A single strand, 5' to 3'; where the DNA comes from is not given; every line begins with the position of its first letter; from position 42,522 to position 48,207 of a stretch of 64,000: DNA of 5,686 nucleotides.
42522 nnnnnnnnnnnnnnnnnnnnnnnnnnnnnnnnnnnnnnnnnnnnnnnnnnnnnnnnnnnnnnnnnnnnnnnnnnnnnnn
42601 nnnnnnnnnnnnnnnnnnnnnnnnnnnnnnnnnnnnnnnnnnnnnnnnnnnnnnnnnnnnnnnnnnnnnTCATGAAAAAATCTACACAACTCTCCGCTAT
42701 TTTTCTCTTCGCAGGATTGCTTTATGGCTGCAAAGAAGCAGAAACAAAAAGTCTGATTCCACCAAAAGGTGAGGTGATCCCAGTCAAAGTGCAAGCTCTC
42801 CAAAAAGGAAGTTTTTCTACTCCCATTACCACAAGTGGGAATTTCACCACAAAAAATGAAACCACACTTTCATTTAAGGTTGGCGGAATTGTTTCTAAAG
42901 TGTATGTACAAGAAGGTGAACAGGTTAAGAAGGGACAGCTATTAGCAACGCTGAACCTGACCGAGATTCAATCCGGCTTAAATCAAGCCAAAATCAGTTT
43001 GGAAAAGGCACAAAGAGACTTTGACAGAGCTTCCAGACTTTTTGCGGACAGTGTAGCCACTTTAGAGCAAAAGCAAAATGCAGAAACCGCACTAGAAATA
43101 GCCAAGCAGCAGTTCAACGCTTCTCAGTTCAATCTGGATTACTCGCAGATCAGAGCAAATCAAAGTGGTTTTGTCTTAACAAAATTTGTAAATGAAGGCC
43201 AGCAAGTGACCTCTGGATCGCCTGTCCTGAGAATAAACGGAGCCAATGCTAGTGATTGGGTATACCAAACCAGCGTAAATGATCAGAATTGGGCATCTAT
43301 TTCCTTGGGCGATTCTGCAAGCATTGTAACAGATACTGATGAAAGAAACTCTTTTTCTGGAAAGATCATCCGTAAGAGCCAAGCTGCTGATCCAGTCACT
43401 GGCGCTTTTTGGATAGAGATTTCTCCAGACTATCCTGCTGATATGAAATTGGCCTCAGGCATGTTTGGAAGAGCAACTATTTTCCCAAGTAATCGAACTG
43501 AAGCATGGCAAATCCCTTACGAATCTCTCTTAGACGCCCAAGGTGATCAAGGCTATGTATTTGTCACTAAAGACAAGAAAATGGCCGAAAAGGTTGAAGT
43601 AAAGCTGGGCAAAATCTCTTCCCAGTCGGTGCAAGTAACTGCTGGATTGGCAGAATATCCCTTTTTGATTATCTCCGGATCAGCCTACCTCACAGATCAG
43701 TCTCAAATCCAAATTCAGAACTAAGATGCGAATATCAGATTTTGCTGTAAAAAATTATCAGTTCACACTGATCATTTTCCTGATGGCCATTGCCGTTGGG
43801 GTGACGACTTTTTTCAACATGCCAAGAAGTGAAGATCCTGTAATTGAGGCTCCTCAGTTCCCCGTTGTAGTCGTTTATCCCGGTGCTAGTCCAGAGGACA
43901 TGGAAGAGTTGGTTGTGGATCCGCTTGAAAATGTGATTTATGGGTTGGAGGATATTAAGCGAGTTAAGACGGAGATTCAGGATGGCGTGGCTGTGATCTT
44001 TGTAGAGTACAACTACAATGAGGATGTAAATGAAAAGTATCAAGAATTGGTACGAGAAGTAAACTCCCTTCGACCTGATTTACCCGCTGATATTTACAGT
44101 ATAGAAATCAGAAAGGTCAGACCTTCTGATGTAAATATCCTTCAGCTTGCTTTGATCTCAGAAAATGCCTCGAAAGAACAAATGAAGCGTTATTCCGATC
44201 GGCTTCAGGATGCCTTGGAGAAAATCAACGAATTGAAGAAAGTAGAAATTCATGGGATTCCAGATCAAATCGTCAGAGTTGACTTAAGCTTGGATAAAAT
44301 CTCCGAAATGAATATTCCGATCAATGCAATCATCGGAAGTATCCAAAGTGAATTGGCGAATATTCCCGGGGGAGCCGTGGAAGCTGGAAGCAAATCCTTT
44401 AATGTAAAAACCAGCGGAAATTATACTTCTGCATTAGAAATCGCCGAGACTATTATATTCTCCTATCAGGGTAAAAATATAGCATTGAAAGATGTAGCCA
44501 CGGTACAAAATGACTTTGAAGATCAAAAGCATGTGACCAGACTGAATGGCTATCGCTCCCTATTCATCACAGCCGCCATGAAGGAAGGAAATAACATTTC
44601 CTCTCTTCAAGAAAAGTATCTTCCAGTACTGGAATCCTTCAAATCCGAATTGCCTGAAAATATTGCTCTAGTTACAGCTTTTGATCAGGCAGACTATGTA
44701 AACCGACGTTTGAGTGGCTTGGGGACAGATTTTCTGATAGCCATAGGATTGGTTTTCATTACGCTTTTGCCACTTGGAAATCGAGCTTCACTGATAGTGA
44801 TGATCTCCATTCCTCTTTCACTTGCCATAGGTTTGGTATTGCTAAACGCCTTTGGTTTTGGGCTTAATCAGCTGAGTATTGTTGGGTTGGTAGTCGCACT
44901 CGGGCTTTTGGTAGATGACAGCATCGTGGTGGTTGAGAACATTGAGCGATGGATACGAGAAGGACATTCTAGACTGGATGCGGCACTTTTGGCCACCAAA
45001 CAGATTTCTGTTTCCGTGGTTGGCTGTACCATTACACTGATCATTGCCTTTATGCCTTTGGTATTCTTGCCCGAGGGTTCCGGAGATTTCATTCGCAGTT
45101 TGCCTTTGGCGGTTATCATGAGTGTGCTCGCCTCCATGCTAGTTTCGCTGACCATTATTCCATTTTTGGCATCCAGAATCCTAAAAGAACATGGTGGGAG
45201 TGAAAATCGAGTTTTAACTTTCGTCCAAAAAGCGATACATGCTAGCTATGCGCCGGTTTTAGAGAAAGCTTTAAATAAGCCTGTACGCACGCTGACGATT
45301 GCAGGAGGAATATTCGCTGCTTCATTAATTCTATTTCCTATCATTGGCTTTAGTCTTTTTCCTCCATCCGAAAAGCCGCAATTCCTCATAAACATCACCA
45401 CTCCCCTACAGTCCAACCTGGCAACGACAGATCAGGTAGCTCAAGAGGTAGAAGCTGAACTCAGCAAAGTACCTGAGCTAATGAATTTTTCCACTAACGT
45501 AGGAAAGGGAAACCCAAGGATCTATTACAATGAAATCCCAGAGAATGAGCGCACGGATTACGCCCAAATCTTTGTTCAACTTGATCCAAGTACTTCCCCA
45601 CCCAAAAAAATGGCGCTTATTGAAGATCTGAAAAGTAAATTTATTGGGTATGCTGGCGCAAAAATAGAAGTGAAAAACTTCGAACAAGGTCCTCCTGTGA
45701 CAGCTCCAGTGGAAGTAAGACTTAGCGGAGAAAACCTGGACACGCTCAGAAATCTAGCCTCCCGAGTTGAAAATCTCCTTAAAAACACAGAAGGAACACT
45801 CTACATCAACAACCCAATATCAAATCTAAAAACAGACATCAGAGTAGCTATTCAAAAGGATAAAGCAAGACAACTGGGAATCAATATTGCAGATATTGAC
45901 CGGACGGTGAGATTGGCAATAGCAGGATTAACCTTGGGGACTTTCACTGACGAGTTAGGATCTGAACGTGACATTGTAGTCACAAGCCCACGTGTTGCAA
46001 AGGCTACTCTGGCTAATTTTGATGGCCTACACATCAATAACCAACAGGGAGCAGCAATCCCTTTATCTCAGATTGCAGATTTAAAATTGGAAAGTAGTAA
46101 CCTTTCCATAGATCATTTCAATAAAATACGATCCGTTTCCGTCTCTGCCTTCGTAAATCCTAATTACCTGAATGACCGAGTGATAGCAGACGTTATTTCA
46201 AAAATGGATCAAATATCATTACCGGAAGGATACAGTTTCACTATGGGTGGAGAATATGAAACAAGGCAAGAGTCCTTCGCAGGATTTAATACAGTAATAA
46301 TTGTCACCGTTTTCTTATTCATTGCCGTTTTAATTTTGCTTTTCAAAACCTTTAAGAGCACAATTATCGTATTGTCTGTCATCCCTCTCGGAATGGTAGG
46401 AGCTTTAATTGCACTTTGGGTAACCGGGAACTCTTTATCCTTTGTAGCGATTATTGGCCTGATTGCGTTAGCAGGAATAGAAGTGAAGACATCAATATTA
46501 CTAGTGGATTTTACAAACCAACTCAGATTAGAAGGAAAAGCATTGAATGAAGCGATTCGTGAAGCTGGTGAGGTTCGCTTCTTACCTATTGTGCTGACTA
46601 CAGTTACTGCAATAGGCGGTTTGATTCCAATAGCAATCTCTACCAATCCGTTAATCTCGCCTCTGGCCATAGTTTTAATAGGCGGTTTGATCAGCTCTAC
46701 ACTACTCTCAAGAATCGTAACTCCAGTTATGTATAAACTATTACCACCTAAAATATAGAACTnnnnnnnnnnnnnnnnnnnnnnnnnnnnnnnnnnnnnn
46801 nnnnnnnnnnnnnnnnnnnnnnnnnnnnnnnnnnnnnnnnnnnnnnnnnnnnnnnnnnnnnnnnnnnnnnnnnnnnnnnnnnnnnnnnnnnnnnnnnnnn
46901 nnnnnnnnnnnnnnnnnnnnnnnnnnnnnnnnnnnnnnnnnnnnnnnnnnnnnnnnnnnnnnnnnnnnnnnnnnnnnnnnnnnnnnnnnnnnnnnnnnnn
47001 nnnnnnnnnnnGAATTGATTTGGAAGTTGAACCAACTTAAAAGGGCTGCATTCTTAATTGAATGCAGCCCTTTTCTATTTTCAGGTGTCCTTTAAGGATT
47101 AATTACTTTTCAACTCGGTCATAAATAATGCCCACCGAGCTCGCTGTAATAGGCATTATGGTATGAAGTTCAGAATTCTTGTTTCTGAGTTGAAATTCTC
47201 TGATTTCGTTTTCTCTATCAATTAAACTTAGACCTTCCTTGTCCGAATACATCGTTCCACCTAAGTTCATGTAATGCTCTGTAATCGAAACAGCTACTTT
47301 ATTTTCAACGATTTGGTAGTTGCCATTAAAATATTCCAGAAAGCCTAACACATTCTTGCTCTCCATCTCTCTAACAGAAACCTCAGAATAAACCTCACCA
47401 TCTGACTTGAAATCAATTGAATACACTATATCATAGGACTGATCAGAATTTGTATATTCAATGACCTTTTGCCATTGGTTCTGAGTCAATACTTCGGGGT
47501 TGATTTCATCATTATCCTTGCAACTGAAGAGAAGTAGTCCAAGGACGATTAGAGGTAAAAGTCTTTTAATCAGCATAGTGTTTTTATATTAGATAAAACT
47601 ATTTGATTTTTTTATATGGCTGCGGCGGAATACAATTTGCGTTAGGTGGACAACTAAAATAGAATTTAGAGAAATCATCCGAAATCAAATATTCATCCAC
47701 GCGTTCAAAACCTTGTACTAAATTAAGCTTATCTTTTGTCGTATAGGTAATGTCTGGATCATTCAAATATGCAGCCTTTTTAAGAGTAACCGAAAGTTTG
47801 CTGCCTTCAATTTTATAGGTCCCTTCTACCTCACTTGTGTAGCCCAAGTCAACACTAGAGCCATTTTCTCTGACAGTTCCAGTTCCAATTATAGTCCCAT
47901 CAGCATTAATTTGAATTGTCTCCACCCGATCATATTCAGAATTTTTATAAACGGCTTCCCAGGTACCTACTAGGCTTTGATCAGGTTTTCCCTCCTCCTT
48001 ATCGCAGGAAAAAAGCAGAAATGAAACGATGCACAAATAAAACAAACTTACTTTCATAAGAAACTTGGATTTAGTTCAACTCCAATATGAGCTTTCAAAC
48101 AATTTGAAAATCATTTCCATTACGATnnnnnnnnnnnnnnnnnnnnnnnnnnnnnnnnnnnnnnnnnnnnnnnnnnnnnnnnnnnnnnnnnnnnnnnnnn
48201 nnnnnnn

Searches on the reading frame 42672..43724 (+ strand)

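Call 4: search_protein_families(library=pfam, proteins=[window:42672-43724:+], max_evalue=1)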
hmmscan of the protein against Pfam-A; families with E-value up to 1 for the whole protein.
window:42672-43724:+ (350 aa): 12 families
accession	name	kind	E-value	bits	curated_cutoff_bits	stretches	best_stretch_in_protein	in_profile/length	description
PF16576.10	HlyD_D23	-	3.4e-16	59.6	30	1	61-243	17-192/214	Barrel-sandwich domain of CusB or HlyD membrane-fusion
PF13437.12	HlyD_3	-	9.5e-12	46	22.2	2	160-255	2-96/106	HlyD family secretion protein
PF13533.13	Biotin_lipoyl_2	-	6.8e-11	42.1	29.8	1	65-95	2-32/32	Biotin-lipoyl like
PF00364.28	Biotin_lipoyl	-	1e-05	25.7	22.1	1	61-94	40-73/73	Biotin-requiring enzyme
PF00358.26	PTS_EIIA_1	-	2.2e-05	24.6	27.2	1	72-101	81-110/127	phosphoenolpyruvate-dependent sugar phosphotransferase system, EIIA 1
PF02749.22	QRPTase_N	-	0.0043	17.7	27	0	167-191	39-63/82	Quinolinate phosphoribosyl transferase, N-terminal domain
PF01551.29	Peptidase_M23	-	0.0063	17.1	28.7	1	68-98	46-76/96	Peptidase family M23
PF05580.18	Peptidase_S55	-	0.029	14.8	25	1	13-110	29-129/210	SpoIVB peptidase S55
PF05896.17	NQRA_N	-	0.035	14.8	25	1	69-93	34-58/94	NqrA N-terminal barrel-sandwich hybrid domain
PF20942.3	DUF4785_2nd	-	0.035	14.5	30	0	26-53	40-67/105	Domain of unknown function (DUF4785) central domain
PF03793.24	PASTA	-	0.12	12.8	23.2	0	64-89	30-56/64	PASTA domain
PF08328.16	ASL_C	-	0.16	12.5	35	1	93-151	24-82/115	Adenylosuccinate lyase C-terminal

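Call 80: search_protein_families(library=ncbifam, proteins=[window:42672-43724:+], max_evalue=1e-10)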
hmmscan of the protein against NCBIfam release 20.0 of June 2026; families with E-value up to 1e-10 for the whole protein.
window:42672-43724:+ (350 aa): 12 families
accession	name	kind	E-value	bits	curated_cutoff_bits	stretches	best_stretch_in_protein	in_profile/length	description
TIGR01730.1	RND_mfp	subfamily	2.3e-54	184.5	94.9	1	38-348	1-321/322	efflux RND transporter periplasmic adaptor subunit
TIGR00999.1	8a0102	subfamily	1e-23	83.8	319.3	1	82-328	1-258/271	CzcB/NccB family metal efflux transporter periplasmic adaptor subunit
NF002939.0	PRK03598.1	equivalog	1.3e-16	60.7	393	0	63-120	44-101/332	secretion protein HlyD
NF008589.1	PRK11556.1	equivalog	1.7e-16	60.2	391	1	35-348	56-387/392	MdtA/MuxA family multidrug efflux RND transporter periplasmic adaptor subunit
TIGR00998.1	8a0101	subfamily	3.4e-14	52.5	390.8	0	53-120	32-99/334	EmrA/EmrK family multidrug efflux transporter periplasmic adaptor subunit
NF033834.1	RND_adapt_MexA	exception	1.2e-13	50.9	750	1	7-183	11-183/373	multidrug efflux RND transporter periplasmic adaptor subunit MexA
NF007132.1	PRK09578.1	equivalog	2e-13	49.9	512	0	9-120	13-122/396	MexX/AxyX family multidrug efflux RND transporter periplasmic adaptor subunit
NF033138.2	RND-peri-MexC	equivalog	1.3e-12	47.6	625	0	10-347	12-370/375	MexC family multidrug efflux RND transporter periplasmic adaptor subunit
NF007785.0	PRK10476.1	equivalog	1.4e-12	47.2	376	0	105-232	156-281/347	multidrug transporter subunit MdtN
TIGR01843.1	type_I_hlyD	subfamily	2.6e-11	43.1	208.65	0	70-139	50-118/422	HlyD family type I secretion periplasmic adaptor subunit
NF000272.2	OqxA_adapt_sub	exception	3.1e-11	42.9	835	0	10-332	17-362/391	multidrug efflux RND transporter periplasmic adaptor subunit OqxA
NF008606.0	PRK11578.1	equivalog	6.2e-11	42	342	0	137-335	163-363/371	macrolide transporter subunit MacA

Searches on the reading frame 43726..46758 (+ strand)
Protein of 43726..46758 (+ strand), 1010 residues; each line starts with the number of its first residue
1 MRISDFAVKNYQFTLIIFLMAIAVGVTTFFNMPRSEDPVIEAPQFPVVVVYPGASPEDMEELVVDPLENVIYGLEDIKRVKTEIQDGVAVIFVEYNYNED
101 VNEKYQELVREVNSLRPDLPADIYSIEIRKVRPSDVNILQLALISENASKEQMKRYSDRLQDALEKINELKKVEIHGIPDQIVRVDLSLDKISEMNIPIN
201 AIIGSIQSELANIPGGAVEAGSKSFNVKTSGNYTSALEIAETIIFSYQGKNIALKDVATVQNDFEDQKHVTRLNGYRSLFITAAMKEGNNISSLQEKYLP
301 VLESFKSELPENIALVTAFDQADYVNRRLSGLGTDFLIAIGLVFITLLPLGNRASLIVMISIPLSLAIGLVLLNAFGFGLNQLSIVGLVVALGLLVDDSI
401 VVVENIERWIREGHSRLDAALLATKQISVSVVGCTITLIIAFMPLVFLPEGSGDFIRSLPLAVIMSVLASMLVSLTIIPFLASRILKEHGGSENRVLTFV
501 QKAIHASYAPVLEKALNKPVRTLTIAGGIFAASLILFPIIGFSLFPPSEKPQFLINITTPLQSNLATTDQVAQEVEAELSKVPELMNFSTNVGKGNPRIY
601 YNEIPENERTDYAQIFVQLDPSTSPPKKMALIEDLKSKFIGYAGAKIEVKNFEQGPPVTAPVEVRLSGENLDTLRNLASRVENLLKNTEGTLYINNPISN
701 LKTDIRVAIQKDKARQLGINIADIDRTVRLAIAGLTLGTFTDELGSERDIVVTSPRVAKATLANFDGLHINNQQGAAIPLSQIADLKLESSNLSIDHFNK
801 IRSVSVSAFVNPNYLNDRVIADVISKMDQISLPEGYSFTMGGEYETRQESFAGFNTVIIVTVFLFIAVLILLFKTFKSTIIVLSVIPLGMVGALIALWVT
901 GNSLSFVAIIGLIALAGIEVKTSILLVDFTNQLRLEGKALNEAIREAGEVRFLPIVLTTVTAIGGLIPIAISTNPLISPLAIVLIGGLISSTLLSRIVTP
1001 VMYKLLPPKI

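Call 4: search_protein_families(library=pfam, proteins=[window:43726-46758:+], max_evalue=1)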
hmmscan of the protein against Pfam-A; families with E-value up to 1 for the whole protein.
window:43726-46758:+ (1010 aa): 3 families
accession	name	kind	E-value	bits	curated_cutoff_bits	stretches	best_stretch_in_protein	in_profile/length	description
PF00873.25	ACR_tran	-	1.7e-193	645.6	28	1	3-1006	1-1020/1021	AcrB/AcrD/AcrF family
PF03176.21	MMPL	-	0.0014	18.1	20.5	1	337-482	150-299/333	MMPL family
PF02355.23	SecD_SecF_C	-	0.003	17.4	20.5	2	356-481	58-186/189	Protein export membrane protein SecD/SecF, C-terminal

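Call 80: search_protein_families(library=ncbifam, proteins=[window:43726-46758:+], max_evalue=1e-10)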
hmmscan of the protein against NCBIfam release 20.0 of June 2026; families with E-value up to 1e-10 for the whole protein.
window:43726-46758:+ (1010 aa): 13 families
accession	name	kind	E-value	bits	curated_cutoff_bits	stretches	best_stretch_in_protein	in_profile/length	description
NF033617.1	RND_permease_2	subfamily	1e-167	560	1250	1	6-1006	3-1007/1009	multidrug efflux RND transporter permease subunit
NF000282.2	RND_permease_1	subfamily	2.6e-128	429.5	1250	1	5-1005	2-1026/1029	multidrug efflux RND transporter permease subunit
TIGR00915.1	2A0602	subfamily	1.7e-109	367.2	940.35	1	4-1004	2-1026/1050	efflux RND transporter permease subunit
TIGR00914.1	2A0601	subfamily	8.7e-109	364.8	701.45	1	3-1006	5-1035/1051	CusA/CzcA family heavy metal efflux RND transporter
NF007798.0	PRK10503.1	equivalog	3e-108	362.8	1584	1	14-1005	24-1021/1040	MdtB/MuxB family multidrug efflux RND transporter permease subunit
NF007905.0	PRK10614.1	equivalog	8.4e-103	344.8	1774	1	16-1005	16-1007/1025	multidrug efflux RND transporter permease subunit MdtC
NF007842.1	PRK10555.1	equivalog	1.9e-84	284.2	1854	1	5-1005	3-1025/1036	multidrug efflux RND transporter permease AcrD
NF007133.0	PRK09579.1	equivalog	6.9e-83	278.8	1763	1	1-1006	1-1002/1017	multidrug efflux RND transporter permease subunit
NF007131.0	PRK09577.1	equivalog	4e-78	263.2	1768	1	6-1004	4-1020/1045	multidrug efflux RND transporter permease subunit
NF000037.1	RND_perm_OqxB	exception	1.1e-70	238.6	2200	2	1-572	1-599/1050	multidrug efflux RND transporter permease subunit OqxB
NF011706.2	PRK15127.1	equivalog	1.4e-59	202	2150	2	6-570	4-589/1049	multidrug efflux RND transporter permease subunit AcrB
TIGR00921.1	2A067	subfamily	3.3e-13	48.6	351.9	1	792-1006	129-346/733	hydrophobe/amphiphile efflux-3 (HAE3) family transporter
TIGR00916.1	2A0604s01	subfamily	3.3e-11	43.2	148.6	0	355-474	113-230/231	SecD/SecF family protein translocase subunit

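Call 81: search_solved_structures(query=window:43726-46758:+, max_evalue=1e-30)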
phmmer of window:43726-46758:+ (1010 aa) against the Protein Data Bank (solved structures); distinct sequences matched with E-value up to 1e-30: 80 (the best 60 are shown).
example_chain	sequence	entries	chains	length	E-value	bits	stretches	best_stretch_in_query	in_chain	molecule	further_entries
20yy_A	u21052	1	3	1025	4.4e-110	372.7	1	3-1004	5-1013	Multidrug efflux RND transporter permease subunit MexK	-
9xwg_A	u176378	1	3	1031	4.5e-110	372.6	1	3-1004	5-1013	Multidrug efflux RND transporter permease subunit MexK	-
6vej_A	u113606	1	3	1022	5e-108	365.9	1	2-1003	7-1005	Probable Resistance-Nodulation-Cell Division (RND) efflux transporter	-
9lyq_B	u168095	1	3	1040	4.2e-93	316.5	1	15-1006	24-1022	Multidrug resistance protein MdtB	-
7wlv_A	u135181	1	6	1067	8.3e-82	279.1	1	1-1006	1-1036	Efflux pump membrane transporter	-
8f3e_A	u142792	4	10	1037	1.4e-80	275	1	6-1006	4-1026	Efflux pump membrane transporter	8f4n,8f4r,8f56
7cz9_A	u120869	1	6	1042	7.9e-79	269.3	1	4-1006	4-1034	Efflux pump membrane transporter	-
8zxs_A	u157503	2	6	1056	8.4e-79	269.1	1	4-1006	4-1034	Efflux pump membrane transporter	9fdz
8yr0_A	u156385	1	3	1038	1.5e-78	268.3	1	3-1006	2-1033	Cation/multidrug efflux pump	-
4mt1_A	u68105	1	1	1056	8.5e-74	252.6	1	8-1005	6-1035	Drug efflux protein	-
3w9i_A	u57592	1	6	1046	1.1e-72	249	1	5-490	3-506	Multidrug resistance protein MexB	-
2v50_A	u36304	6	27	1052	1.1e-72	248.9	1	5-490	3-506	MULTIDRUG RESISTANCE PROTEIN MEXB | Efflux pump membrane transporter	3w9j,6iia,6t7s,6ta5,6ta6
21fo_A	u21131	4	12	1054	1.1e-72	248.9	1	5-490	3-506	Multidrug resistance protein MexB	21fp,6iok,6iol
22xk_B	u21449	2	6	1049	5.7e-71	243.2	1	6-1004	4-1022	MexBYB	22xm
6vkt_A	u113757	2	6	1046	6e-71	243.2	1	8-1005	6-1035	Efflux pump membrane transporter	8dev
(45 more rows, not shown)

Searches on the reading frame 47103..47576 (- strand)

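Call 4: search_protein_families(library=pfam, proteins=[window:47103-47576:-], max_evalue=1)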
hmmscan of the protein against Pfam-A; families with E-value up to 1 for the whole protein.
window:47103-47576:- (157 aa): 1 family
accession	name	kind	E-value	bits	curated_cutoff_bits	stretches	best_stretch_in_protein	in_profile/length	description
PF22312.2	SgrA_ig-like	-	0.003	18.1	27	1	61-94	71-104/110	SgrA, immunoglobulin-like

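Call 63: search_protein_families(library=ncbifam, proteins=[window:47103-47576:-], max_evalue=0.001)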
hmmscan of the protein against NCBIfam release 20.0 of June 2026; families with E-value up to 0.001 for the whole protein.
window:47103-47576:- (157 aa): 1 family
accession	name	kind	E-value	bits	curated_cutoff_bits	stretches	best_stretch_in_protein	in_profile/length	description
NF053773.1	BSAP5i_fam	equivalog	7.3e-06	26.1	150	1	5-89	5-94/135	BSAP-5i family immunity protein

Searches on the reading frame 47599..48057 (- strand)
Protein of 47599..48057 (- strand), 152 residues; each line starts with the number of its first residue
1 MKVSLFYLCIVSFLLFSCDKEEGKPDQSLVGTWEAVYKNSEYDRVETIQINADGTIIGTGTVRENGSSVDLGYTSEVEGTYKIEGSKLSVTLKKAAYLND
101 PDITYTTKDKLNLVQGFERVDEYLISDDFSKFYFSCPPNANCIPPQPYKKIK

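Call 4: search_protein_families(library=pfam, proteins=[window:47599-48057:-], max_evalue=1)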
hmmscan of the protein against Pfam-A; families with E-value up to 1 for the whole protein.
window:47599-48057:- (152 aa): 6 families
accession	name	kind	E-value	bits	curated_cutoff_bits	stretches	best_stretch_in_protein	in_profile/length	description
PF13648.12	Lipocalin_4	-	0.00012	23.4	22.4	1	29-112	1-88/89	Lipocalin-like domain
PF11949.14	DUF3466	-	0.00087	18.3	25.1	1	15-91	480-556/609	Protein of unknown function (DUF3466)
PF16369.11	GH43_C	-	0.00097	20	23.4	1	25-94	13-66/100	C-terminal lipocalin-like domain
PF17961.7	Big_8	-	0.0015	19.1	22.9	1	47-86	46-86/103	Bacterial Ig domain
PF18692.7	DUF5640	-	0.0025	18.1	28.5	1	28-108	2-64/85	Family of unknown function (DUF5640)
PF17936.7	Big_6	-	0.092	13.4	27.6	1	49-102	28-76/83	Bacterial Ig domain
